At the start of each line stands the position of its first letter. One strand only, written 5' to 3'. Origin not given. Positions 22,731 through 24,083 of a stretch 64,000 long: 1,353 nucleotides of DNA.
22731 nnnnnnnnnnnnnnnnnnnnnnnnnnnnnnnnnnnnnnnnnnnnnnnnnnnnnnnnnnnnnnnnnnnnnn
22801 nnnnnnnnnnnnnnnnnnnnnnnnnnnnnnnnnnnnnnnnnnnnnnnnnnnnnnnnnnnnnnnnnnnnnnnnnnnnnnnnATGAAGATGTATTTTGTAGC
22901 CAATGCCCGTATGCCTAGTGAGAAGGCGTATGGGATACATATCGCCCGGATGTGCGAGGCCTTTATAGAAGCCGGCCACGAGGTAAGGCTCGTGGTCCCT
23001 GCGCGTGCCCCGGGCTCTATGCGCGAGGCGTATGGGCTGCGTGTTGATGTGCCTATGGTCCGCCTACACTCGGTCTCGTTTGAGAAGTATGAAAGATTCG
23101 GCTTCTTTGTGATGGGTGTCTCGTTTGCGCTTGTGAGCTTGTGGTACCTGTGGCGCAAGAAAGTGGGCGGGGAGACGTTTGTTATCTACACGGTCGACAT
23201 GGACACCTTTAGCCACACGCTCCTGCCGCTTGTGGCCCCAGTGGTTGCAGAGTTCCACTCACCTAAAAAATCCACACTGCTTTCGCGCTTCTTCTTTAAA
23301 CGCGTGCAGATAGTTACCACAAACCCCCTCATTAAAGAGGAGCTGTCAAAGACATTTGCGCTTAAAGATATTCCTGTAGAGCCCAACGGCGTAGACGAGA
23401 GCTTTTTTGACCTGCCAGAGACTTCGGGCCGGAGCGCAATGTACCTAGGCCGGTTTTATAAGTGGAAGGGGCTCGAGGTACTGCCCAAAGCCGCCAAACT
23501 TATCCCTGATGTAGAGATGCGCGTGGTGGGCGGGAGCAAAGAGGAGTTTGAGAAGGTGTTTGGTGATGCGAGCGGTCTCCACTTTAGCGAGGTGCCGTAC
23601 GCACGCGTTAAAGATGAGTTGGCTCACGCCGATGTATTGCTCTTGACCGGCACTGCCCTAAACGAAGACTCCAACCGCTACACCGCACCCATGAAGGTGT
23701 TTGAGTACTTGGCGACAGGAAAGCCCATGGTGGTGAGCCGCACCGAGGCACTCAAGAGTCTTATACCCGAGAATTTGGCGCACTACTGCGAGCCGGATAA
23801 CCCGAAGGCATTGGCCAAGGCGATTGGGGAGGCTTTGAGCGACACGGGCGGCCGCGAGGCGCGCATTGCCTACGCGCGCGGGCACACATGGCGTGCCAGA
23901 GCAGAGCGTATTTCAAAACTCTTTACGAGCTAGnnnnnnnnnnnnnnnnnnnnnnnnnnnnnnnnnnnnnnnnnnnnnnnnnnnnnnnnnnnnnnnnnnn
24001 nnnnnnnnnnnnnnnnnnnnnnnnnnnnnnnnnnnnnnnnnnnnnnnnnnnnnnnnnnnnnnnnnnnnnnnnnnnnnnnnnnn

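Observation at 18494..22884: Mycobacterial-type polyprenyl-phospho-pentose donor module (HAD-UbiA fusion, small flippase-like protein, SDR, GT-C-like protein) inside the glycan operon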

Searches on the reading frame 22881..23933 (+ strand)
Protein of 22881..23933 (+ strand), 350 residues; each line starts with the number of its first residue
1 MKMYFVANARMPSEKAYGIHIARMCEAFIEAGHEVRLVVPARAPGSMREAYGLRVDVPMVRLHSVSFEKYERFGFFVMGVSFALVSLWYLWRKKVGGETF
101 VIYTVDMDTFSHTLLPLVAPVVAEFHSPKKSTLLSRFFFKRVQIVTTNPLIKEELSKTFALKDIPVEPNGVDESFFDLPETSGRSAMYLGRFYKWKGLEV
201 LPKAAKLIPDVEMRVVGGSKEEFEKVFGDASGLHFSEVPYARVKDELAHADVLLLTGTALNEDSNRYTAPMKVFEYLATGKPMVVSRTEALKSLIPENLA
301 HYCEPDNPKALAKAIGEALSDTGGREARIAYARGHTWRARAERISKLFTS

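Call 4: search_protein_families(library=pfam, proteins=[window:22881-23933:+], max_evalue=0.01)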
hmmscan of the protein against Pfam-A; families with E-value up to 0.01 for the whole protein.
window:22881-23933:+ (350 aa): 5 families
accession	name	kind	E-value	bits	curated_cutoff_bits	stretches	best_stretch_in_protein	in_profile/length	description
PF13692.12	Glyco_trans_1_4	-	5.8e-14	53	27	1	186-321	4-142/142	Glycosyl transferases group 1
PF00534.26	Glycos_transf_1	-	2.3e-13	50.5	26.4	1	184-333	16-170/172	Glycosyl transferases group 1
PF13524.12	Glyco_trans_1_2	-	1.1e-09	38.8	25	1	205-344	9-142/144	Glycosyl transferase-like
PF13439.12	Glyco_transf_4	-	6.7e-07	29.9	28.5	1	19-174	6-169/170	Glycosyltransferase Family 4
PF13579.12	Glyco_trans_4_4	-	0.0011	19.8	29.7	1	18-71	4-51/158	Glycosyl transferase 4-like domain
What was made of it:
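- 22881..23933 (+): GT4 glycosyltransferase, a conserved downstream partner of the GT-C gene (context; probably builds or extends the acceptor glycan). PF13692 and PF00534 (call 4).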

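Call 5: search_protein_families(library=ncbifam, proteins=[window:22881-23933:+], max_evalue=0.01)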
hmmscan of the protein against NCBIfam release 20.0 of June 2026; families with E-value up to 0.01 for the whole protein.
window:22881-23933:+ (350 aa): 9 families
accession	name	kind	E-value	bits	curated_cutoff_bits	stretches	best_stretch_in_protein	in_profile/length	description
NF053787.1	GlcN_PG_synth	equivalog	1e-11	44.3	480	1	118-346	121-354/361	N-acetylglucosaminyl phosphatidylglycerol synthase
TIGR04047.1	MSMEG_0565_glyc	hypoth_equivalog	7.8e-09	35.1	259.85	1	271-346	291-369/373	MSMEG_0565 family glycosyltransferase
NF041010.1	glycosy_Agl16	equivalog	4.9e-08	32.2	575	1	132-348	124-348/352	glycosylation protein Agl16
NF007640.0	PRK10307.1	subfamily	2.7e-07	29.8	276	1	186-333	232-384/411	WcaI family glycosyltransferase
TIGR04063.1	stp3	hypoth_equivalog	4.7e-07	29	442.05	1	187-338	217-377/397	TIGR04063 family PEP-CTERM/XrtA system glycosyltransferase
NF047676.1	TeichurnBiosyTuaH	equivalog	0.00032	19.7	550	1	219-339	254-375/384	teichuronic acid biosynthesis protein TuaH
NF041876.1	EPS_EpsE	equivalog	0.00042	19.7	400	1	240-332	286-372/389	exopolysaccharide biosynthesis GT4 family glycosyltransferase EpsE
NF047684.1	TeichurnBiosyTuaC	equivalog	0.0011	18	550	1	184-321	220-354/391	teichuronic acid biosynthesis protein TuaC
TIGR03087.1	stp1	hypoth_equivalog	0.003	16.8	316.65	0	197-349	246-395/397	TIGR03087 family PEP-CTERM/XrtA system glycosyltransferase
